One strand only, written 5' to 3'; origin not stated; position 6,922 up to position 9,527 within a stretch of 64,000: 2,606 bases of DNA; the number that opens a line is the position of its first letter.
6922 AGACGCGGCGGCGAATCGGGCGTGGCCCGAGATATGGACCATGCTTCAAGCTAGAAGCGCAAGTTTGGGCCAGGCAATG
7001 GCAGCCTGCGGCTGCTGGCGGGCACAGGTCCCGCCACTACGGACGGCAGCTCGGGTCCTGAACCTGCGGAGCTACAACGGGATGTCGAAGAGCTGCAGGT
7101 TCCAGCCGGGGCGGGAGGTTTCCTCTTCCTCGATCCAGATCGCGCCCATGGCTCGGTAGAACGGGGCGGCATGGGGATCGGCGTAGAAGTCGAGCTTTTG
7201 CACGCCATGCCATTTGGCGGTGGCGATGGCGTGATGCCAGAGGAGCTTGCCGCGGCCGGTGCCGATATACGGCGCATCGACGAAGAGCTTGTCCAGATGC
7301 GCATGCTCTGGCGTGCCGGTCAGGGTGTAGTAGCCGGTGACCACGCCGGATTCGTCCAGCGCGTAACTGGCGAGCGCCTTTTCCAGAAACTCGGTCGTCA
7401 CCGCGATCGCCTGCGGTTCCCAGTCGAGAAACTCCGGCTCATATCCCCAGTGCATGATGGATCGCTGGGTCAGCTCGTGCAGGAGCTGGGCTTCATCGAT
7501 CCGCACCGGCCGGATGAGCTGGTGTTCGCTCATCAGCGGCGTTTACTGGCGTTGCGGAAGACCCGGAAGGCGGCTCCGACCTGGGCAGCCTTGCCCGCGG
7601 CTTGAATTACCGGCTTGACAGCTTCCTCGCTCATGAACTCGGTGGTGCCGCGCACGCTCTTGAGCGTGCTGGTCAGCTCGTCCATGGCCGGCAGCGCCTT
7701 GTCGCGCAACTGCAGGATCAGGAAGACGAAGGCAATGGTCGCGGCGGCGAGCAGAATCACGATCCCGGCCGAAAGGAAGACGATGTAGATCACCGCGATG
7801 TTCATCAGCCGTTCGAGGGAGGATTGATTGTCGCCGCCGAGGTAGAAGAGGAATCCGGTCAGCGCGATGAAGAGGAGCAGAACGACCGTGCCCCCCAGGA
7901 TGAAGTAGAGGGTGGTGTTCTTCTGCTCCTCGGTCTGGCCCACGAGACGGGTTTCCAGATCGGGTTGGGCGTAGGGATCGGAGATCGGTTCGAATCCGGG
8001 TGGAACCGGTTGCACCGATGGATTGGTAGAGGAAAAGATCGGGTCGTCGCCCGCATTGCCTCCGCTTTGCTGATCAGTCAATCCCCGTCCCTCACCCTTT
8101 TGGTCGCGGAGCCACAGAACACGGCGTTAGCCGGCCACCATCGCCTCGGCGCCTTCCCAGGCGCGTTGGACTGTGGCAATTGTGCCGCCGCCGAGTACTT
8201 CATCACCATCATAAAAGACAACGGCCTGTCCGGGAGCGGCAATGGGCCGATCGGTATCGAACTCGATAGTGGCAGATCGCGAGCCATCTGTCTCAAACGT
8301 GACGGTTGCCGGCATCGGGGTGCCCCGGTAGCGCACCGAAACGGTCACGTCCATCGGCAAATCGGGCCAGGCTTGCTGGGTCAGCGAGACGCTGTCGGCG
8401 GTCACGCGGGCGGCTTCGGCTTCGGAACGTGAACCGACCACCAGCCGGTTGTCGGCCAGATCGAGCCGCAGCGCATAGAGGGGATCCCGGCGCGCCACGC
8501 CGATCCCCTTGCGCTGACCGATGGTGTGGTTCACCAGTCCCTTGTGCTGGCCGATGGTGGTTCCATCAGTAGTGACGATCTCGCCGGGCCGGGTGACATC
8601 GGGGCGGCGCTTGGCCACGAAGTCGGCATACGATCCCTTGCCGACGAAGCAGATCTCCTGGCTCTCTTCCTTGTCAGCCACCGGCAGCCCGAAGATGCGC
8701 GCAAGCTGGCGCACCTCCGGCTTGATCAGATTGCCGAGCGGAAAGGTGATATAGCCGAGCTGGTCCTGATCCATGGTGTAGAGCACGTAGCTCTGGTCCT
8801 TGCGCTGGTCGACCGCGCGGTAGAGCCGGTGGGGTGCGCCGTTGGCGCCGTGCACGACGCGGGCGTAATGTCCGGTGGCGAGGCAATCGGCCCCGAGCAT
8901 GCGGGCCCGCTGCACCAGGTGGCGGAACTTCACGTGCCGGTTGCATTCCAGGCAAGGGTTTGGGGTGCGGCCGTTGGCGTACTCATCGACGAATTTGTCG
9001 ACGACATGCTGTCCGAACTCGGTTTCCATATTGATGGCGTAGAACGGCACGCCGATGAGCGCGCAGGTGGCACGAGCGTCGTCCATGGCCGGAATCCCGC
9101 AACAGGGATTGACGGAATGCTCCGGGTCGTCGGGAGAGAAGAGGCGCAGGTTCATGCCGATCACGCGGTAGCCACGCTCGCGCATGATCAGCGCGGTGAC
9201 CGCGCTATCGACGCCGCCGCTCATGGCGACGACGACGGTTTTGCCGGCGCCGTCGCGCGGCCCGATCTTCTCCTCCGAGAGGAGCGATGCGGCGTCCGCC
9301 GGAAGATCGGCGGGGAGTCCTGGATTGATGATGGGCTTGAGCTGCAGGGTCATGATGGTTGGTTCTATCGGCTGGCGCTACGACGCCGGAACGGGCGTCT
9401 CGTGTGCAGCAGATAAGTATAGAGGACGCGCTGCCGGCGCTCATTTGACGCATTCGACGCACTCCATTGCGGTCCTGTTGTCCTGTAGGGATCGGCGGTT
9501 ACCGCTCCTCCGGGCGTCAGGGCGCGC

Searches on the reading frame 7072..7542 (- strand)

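Call 13: search_protein_families(library=pfam, proteins=[window:7072-7542:-], max_evalue=0.001)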
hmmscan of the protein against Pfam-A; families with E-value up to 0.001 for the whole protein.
window:7072-7542:- (156 aa): 3 families
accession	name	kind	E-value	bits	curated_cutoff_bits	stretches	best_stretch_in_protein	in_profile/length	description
PF13673.13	Acetyltransf_10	-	1.6e-09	38.2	23.6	1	49-140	23-112/128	Acetyltransferase (GNAT) domain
PF00583.31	Acetyltransf_1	-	1.8e-09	38.3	20.7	1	37-133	12-115/116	Acetyltransferase (GNAT) family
PF13508.13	Acetyltransf_7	-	3e-07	31.2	27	1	61-133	8-81/84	Acetyltransferase (GNAT) domain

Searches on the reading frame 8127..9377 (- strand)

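Call 13: search_protein_families(library=pfam, proteins=[window:8127-9377:-], max_evalue=0.001)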
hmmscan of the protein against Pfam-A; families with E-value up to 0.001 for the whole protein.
window:8127-9377:- (416 aa): 4 families
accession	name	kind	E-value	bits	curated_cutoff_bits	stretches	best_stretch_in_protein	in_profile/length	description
PF03054.22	tRNA_Me_trans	-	5.9e-71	238.7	20.6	1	46-247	1-202/202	tRNA methyl transferase HUP domain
PF20259.3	tRNA_Me_trans_M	-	6.4e-15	54.9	27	1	252-315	2-65/66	tRNA methyl transferase PRC-barrel domain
PF20258.4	tRNA_Me_trans_C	-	1.2e-14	54.8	20.6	1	326-400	5-77/77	Aminomethyltransferase beta-barrel domain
PF02540.23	NAD_synthase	-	0.00022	20.9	21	0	46-67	19-40/242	NAD synthase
